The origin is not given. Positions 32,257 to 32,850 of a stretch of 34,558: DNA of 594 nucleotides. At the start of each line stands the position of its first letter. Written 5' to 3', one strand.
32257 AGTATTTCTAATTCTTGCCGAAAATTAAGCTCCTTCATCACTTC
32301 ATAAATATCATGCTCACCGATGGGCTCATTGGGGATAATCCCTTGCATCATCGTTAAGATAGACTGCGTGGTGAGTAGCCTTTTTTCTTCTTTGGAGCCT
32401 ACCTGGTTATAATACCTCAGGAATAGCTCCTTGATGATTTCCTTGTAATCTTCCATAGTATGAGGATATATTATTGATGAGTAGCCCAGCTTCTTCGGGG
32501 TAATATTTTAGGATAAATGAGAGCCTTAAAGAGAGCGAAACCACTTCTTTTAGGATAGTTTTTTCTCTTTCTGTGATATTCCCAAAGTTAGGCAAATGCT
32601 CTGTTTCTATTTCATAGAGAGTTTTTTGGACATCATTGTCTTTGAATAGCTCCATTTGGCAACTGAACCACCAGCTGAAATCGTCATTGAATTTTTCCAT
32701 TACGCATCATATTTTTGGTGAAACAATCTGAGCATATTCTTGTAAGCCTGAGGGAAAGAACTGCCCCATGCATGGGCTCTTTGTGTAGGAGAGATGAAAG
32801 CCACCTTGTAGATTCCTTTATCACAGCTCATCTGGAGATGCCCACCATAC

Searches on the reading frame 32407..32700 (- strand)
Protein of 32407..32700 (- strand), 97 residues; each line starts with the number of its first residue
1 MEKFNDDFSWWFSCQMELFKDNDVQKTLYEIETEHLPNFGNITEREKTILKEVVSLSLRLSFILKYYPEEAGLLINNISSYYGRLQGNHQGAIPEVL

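Call 7: search_protein_families(library=pfam, max_evalue=0.01, proteins=[window:32407-32700:-])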
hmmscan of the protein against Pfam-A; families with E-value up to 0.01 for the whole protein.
window:32407-32700:- (97 aa): 0 families

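Call 8: search_protein_families(library=phrogs, max_evalue=0.01, proteins=[window:32407-32700:-])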
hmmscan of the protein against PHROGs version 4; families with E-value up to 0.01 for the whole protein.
window:32407-32700:- (97 aa): 0 families

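Call 9: search_protein_families(library=ncbifam, max_evalue=0.01, proteins=[window:32407-32700:-])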
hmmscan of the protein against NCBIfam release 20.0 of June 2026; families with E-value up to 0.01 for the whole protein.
window:32407-32700:- (97 aa): 0 families

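Call 37: find_homologous_proteins(query=window:32407-32700:-, max_evalue=0.001)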
Query window:32407-32700:- (97 aa): 5 proteins with E <= 0.001 among 5 candidates.
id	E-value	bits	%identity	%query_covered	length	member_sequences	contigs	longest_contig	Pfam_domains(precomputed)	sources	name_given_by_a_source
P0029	8.2e-58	210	98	100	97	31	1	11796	-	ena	-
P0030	7.5e-44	166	96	81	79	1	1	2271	-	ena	-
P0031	4.2e-43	163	94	81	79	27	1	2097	-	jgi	-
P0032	1.0e-32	130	95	68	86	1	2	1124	-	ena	-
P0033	2.7e-24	103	66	81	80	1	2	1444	-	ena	-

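Call 62: predict_structure(alignment_id=A4)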
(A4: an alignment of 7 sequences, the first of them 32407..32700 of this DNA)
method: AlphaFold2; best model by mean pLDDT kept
length: 97 residues; sequences in the alignment: 7
mean_pLDDT: 68.6   pTM: 0.43
mean pLDDT of the five models: 68.6, 68.4, 67.8, 56.6, 54.9
residues with pLDDT >= 90: 0; 70-90: 59; 50-70: 29; < 50: 9
segments of 3 or more residues with pLDDT < 50: 89-97
pLDDT, mean of each block of 10 residues (from residue 1): 65 71 78 76 79 74 73 69 55 39
secondary structure, 60 per line:
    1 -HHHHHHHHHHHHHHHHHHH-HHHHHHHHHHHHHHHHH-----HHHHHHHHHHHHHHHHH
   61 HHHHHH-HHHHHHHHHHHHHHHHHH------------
elements in order: H2-20 H22-38 H44-66 H68-85

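Call 74: fold_search(model_id=the predicted structure, library=pdb)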
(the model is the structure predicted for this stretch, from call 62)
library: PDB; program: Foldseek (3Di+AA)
matches with E <= 10: 8; with E <= 0.001: 0
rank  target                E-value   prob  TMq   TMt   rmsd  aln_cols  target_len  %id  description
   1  6ny2_Y                2.7e+00  0.13  0.36  0.05  11.2        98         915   17  CasX-gRNA-DNA(45bp) state I (released 2019-02-27)
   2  2ku5_MODEL_1_A        7.0e+00  0.09  0.31  0.28   4.5        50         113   18  Mouse Prion Protein (121-231) with mutation D167S (released 2010-06-09)
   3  5yjc_A                7.4e+00  0.06  0.29  0.14   8.6        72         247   14  Structural insights into the CRISPR-Cas-associated ribonuclease activity of Staphylococcus epidermidis Csm6 (released 2018-10-17)
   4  9fb1_A                7.9e+00  0.12  0.39  0.28   4.5        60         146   15  Crystal structure of Rv2242 regulator N-terminal fragment (1-160) (released 2024-12-18)
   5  7mgx_F                7.9e+00  0.05  0.33  0.33   9.3        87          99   17  Structure of EmrE-D3 mutant in complex with monobody L10 and methyl viologen (released 2022-03-02)
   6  2eh3                  7.9e+00  0.05  0.29  0.19   8.4        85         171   18  Crystal structure of aq_1058, a transcriptional regulator (TerR/AcrR family) from Aquifex aeolicus VF5 (released 2007-09-04)
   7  5c1w_A                8.9e+00  0.07  0.40  0.15   9.5        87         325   13  PDE10 complexed with 4,6-dichloro-2-cyclopropyl-5-methyl-pyrimidine (released 2015-09-30)
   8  6xm1_B                8.9e+00  0.02  0.20  0.13  11.6        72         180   15  SM Protein Vps45 in Complex with Qa SNARE Tlg2 (released 2020-08-19)

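Call 85: search_protein_families(library=padloc, max_evalue=0.1, proteins=[window:32407-32700:-])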
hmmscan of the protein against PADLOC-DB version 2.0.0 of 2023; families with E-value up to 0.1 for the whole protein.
window:32407-32700:- (97 aa): 0 families
